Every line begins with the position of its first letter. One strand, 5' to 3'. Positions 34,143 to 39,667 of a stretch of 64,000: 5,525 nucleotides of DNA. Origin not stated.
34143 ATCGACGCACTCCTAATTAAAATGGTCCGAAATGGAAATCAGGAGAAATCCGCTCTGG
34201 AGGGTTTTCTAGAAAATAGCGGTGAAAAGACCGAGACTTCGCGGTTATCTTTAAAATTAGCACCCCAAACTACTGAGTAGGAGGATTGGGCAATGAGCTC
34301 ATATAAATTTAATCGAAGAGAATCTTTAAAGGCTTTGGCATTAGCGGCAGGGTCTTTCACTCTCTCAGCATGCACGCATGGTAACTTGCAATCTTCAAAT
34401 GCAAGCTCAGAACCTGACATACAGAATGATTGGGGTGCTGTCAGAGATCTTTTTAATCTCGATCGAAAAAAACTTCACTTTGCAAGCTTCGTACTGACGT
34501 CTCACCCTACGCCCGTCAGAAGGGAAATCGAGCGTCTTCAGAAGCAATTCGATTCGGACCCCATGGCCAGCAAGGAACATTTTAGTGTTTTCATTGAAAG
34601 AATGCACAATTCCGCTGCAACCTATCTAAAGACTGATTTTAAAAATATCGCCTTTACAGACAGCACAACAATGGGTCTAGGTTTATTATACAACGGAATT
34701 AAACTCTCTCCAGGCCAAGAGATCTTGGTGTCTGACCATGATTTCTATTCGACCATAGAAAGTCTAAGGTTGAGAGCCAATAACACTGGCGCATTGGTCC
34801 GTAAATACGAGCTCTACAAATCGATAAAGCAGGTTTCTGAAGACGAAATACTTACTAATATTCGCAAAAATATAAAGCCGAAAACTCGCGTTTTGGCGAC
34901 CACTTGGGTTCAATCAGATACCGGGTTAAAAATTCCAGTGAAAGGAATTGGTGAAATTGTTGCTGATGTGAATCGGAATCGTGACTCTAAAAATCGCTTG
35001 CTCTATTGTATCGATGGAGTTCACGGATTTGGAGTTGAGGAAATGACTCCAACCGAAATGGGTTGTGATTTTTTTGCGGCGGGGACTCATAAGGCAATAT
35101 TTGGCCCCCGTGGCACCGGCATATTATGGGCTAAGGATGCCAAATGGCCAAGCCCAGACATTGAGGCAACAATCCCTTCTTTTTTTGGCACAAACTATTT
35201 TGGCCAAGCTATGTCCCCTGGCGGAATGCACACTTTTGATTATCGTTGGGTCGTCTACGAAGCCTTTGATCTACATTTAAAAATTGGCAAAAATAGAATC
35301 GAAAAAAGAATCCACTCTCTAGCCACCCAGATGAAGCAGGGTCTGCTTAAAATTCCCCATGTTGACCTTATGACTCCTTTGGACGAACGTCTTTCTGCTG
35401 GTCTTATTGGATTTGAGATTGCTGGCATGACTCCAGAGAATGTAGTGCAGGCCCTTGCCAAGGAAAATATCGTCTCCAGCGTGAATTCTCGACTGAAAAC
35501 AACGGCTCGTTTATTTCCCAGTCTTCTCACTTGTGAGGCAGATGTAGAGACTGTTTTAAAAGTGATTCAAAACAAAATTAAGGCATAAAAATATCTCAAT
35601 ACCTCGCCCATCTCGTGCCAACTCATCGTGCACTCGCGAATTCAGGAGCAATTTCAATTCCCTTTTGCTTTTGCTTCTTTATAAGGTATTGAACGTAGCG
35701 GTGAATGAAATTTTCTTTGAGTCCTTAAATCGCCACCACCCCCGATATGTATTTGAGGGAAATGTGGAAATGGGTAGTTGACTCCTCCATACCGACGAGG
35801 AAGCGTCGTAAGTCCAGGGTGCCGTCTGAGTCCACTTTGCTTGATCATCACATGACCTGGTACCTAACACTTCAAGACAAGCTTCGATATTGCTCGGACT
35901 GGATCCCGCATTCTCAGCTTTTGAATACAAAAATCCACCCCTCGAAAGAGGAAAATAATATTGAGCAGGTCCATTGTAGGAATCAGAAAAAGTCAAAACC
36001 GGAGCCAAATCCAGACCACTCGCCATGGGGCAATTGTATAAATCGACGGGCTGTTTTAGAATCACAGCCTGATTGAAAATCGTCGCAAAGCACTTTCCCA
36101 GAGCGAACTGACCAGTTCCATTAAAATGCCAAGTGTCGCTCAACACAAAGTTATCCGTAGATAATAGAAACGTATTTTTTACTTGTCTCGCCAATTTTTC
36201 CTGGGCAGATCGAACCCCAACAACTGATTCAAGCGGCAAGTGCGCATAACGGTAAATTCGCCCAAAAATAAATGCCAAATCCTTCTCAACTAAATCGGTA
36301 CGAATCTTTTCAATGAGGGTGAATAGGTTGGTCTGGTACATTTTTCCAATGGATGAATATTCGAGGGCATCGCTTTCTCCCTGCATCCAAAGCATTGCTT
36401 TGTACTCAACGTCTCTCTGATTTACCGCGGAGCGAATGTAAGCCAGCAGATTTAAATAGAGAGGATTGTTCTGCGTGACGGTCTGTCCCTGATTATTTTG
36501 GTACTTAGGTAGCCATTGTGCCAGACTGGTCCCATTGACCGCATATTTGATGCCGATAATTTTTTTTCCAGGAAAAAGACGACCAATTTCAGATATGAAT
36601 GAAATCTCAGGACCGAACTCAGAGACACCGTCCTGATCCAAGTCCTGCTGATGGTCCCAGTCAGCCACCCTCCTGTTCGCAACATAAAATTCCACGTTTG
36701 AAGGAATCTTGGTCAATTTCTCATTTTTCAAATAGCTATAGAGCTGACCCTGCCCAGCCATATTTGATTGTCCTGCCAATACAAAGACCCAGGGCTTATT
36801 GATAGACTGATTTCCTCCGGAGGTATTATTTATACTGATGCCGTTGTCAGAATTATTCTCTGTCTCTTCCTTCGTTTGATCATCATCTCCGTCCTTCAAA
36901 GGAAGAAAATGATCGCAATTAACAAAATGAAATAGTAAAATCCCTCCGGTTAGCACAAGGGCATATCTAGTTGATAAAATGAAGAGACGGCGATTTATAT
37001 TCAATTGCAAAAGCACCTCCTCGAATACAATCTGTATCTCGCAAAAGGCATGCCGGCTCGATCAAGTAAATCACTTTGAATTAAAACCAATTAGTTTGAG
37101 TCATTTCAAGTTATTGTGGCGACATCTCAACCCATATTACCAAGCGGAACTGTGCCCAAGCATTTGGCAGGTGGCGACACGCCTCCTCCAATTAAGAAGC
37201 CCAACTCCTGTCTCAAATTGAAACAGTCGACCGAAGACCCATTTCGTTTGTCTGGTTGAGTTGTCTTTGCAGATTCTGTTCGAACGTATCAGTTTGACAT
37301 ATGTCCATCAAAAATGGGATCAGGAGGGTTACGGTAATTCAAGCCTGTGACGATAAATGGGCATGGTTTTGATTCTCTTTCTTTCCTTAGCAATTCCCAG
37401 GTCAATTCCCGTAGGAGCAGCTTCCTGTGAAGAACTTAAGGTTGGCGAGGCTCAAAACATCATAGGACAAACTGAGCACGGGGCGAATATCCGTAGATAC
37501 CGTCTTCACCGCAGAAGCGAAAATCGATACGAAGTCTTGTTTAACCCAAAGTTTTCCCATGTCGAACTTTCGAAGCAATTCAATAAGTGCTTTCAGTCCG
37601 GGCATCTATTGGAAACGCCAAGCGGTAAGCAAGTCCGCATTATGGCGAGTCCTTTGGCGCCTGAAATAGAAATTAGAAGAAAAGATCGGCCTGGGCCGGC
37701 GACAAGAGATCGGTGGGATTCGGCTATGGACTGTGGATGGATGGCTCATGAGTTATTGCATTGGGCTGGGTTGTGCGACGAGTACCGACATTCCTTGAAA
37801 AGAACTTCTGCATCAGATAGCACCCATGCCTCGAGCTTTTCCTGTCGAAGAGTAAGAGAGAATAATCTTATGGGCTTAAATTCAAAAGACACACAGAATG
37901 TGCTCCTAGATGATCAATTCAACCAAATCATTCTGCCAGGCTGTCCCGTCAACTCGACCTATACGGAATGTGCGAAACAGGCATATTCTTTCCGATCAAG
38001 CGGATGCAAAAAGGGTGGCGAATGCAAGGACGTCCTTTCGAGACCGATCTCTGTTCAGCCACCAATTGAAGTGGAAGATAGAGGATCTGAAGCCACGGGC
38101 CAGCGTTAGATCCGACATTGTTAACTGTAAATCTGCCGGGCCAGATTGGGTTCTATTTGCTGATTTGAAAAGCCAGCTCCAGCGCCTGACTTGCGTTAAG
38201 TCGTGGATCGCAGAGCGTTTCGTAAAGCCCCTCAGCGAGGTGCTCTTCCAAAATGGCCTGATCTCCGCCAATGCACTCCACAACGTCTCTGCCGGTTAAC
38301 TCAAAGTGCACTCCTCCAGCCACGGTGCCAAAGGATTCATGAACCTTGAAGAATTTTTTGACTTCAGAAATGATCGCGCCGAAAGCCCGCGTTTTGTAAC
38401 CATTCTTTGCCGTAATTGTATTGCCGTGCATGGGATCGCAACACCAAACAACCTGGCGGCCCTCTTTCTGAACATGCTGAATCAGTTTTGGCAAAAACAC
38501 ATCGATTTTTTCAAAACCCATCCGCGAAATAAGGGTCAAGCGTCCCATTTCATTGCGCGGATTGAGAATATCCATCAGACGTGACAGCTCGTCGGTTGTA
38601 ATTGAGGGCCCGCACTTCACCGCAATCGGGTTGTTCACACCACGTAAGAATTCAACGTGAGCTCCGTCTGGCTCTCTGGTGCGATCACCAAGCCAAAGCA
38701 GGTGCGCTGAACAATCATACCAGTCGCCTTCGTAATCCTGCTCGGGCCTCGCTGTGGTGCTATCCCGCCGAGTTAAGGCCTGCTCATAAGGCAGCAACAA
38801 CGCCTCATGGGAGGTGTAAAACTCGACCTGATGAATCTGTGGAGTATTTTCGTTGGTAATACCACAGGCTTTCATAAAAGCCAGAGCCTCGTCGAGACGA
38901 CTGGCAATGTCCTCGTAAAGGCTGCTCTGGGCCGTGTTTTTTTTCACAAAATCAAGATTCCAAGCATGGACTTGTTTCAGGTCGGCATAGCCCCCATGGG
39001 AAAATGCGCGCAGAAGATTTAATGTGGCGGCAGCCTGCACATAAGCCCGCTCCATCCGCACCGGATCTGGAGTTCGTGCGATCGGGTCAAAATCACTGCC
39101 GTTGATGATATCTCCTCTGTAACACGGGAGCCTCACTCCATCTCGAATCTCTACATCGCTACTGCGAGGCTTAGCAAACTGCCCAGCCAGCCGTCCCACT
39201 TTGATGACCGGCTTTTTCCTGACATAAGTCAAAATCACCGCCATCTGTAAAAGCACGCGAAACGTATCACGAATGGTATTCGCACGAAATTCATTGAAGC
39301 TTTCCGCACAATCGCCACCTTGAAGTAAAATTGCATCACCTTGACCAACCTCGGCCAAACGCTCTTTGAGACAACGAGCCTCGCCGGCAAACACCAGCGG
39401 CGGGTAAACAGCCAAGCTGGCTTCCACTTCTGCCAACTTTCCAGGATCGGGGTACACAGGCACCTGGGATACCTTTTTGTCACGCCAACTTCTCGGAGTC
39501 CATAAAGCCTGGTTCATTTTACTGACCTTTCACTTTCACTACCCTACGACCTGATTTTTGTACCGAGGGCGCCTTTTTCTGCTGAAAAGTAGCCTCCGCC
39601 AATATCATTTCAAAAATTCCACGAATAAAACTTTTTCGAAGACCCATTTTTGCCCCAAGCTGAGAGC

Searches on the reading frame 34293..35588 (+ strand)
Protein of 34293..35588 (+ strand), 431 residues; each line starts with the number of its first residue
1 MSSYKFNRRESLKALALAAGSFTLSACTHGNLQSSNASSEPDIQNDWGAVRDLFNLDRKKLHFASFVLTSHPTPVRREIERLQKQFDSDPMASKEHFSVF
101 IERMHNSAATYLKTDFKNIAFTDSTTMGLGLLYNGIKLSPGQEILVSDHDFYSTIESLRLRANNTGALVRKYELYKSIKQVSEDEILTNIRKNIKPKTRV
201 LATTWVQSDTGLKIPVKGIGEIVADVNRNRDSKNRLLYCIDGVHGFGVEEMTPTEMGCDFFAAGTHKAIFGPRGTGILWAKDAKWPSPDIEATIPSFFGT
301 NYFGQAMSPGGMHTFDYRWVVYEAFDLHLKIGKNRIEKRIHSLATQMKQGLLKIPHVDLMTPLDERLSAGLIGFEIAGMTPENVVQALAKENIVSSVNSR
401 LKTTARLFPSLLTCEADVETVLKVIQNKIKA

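Call 27: search_protein_families(library=pfam, proteins=[window:34293-35588:+], max_evalue=0.00001)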
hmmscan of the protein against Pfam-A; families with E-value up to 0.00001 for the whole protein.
window:34293-35588:+ (431 aa): 1 family
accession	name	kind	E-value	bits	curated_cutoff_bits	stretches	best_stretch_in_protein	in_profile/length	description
PF00266.25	Aminotran_5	-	2.4e-33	116.1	21.5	1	94-394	38-334/371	Aminotransferase class-V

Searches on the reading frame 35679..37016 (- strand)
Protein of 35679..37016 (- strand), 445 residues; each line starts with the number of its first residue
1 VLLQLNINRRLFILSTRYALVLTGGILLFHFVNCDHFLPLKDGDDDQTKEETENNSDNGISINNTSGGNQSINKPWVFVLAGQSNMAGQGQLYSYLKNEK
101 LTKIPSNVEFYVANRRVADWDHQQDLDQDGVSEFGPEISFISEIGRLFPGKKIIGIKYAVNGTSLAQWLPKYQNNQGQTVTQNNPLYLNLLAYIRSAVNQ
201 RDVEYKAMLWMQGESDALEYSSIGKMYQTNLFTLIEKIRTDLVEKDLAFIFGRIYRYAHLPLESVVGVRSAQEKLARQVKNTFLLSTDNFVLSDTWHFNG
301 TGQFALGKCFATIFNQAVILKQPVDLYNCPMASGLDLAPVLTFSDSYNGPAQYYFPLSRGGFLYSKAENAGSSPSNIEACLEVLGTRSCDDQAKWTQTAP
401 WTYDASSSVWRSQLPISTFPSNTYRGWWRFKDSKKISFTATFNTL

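Call 27: search_protein_families(library=pfam, proteins=[window:35679-37016:-], max_evalue=0.00001)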
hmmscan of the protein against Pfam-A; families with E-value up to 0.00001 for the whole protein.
window:35679-37016:- (445 aa): 1 family
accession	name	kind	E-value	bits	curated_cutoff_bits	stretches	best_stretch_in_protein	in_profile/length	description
PF03629.24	SASA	-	8.1e-36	124.2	24.8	1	76-314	3-224/226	Carbohydrate esterase, sialic acid-specific acetylesterase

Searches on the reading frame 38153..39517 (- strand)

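Call 27: search_protein_families(library=pfam, proteins=[window:38153-39517:-], max_evalue=0.00001)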
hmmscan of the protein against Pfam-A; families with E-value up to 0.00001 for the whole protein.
window:38153-39517:- (454 aa): 1 family
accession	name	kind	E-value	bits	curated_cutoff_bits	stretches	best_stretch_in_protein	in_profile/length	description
PF01474.22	DAHP_synth_2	-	3.4e-201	668.9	27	1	6-453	1-438/438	Class-II DAHP synthetase family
